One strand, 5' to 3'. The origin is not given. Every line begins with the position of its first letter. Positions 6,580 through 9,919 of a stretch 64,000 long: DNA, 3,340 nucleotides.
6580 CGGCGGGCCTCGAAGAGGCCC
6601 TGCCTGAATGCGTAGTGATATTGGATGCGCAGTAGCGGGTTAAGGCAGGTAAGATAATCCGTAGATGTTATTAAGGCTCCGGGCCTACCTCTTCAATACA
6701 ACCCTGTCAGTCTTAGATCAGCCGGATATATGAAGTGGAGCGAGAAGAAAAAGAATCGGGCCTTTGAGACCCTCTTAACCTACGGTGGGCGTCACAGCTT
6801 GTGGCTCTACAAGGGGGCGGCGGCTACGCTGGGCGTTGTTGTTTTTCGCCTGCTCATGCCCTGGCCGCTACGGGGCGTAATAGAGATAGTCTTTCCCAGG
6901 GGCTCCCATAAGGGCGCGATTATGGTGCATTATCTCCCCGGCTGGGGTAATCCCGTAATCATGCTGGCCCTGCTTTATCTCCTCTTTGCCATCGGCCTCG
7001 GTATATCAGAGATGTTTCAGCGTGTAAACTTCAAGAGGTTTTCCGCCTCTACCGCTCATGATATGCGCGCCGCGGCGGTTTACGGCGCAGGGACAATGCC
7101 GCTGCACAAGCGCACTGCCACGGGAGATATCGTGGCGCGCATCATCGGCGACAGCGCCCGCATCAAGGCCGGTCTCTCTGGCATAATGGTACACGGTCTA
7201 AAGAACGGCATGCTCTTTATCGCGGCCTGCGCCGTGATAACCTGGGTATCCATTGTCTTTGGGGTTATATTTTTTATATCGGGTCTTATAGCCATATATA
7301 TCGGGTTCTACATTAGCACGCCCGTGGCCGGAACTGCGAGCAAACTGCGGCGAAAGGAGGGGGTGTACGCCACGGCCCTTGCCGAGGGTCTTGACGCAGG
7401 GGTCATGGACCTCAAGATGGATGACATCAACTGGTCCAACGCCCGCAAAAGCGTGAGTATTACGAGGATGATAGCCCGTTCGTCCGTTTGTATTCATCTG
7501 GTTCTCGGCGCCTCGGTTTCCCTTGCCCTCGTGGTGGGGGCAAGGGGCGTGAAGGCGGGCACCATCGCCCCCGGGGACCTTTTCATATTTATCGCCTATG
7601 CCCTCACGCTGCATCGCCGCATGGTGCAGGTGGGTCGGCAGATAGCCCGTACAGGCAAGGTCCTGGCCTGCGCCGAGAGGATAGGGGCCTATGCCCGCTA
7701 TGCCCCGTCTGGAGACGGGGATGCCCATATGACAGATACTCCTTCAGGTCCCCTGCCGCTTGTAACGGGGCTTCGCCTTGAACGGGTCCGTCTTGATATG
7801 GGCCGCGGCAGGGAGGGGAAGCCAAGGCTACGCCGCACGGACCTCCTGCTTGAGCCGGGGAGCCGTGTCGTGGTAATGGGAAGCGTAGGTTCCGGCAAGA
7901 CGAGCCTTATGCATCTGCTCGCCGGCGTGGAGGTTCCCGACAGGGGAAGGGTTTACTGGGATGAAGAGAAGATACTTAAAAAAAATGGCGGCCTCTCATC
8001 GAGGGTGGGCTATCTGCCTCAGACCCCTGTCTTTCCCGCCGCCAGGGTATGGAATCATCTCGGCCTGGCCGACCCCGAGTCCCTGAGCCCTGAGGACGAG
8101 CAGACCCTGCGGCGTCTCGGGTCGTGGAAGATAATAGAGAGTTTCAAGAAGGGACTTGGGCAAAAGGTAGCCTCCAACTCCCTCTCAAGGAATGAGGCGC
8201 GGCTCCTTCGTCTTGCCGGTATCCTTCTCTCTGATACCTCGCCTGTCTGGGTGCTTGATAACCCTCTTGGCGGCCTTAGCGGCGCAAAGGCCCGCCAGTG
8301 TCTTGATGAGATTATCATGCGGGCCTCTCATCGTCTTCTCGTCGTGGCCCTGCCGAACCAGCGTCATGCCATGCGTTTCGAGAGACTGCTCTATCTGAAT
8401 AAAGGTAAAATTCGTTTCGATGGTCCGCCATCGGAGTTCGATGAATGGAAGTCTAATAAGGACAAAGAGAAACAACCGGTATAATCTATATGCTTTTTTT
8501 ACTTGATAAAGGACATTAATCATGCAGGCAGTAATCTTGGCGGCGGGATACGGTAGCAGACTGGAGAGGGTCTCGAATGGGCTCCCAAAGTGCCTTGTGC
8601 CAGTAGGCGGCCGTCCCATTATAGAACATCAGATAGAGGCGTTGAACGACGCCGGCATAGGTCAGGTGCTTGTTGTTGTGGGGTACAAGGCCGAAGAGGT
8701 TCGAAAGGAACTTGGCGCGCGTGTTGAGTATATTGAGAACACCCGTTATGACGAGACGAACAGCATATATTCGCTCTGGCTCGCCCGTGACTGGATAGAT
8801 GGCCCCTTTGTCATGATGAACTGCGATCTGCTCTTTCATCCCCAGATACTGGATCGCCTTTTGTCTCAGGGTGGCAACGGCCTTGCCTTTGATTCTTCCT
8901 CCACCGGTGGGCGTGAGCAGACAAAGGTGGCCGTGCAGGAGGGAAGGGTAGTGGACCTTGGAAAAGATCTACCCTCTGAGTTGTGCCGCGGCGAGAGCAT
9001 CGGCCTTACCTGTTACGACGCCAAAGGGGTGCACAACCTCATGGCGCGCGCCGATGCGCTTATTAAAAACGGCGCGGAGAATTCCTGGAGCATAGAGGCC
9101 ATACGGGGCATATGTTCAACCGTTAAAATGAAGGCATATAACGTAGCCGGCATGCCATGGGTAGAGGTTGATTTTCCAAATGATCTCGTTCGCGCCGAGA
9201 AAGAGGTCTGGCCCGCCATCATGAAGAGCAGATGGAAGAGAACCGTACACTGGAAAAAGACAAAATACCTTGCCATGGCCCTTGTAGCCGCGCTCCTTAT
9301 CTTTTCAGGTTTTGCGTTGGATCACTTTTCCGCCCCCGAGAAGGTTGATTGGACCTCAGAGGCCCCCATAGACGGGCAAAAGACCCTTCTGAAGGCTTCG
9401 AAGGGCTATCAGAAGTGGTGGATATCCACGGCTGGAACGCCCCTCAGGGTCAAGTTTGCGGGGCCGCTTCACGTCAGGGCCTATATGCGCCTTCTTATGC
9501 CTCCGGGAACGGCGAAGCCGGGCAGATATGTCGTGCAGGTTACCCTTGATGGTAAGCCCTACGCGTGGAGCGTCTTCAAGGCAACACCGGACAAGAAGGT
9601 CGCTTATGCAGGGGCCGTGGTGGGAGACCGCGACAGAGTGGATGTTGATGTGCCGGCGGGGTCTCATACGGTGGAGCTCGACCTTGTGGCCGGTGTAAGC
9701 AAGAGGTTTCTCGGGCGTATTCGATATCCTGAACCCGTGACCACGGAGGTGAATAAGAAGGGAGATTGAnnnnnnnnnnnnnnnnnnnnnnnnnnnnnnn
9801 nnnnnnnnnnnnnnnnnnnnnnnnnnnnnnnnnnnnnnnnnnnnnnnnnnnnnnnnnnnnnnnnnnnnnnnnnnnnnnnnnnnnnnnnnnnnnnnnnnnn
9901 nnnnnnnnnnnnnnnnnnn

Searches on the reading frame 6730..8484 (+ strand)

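Call 37: search_protein_families(library=pfam, proteins=[window:6730-8484:+], max_evalue=0.00001)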
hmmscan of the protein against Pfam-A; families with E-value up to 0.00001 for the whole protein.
window:6730-8484:+ (584 aa): 2 families
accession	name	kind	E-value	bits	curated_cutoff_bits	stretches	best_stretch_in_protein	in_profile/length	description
PF00005.33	ABC_tran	-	1.4e-14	55.3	25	1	368-513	2-136/137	ABC transporter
PF00664.28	ABC_membrane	-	3.2e-13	50.4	28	1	34-197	9-163/274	ABC transporter transmembrane region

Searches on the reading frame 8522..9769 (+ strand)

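Call 37: search_protein_families(library=pfam, proteins=[window:8522-9769:+], max_evalue=0.00001)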
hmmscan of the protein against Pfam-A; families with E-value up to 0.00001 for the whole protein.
window:8522-9769:+ (415 aa): 3 families
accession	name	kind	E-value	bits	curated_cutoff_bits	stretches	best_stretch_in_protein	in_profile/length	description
PF12804.13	NTP_transf_3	-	1.2e-17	65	27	1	3-117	1-111/160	MobA-like NTP transferase domain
PF00483.29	NTP_transferase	-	2.1e-10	41.1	21.2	1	3-67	2-68/245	Nucleotidyl transferase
PF01128.25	IspD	-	4.1e-06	27.2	27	1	1-62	1-60/221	2-C-methyl-D-erythritol 4-phosphate cytidylyltransferase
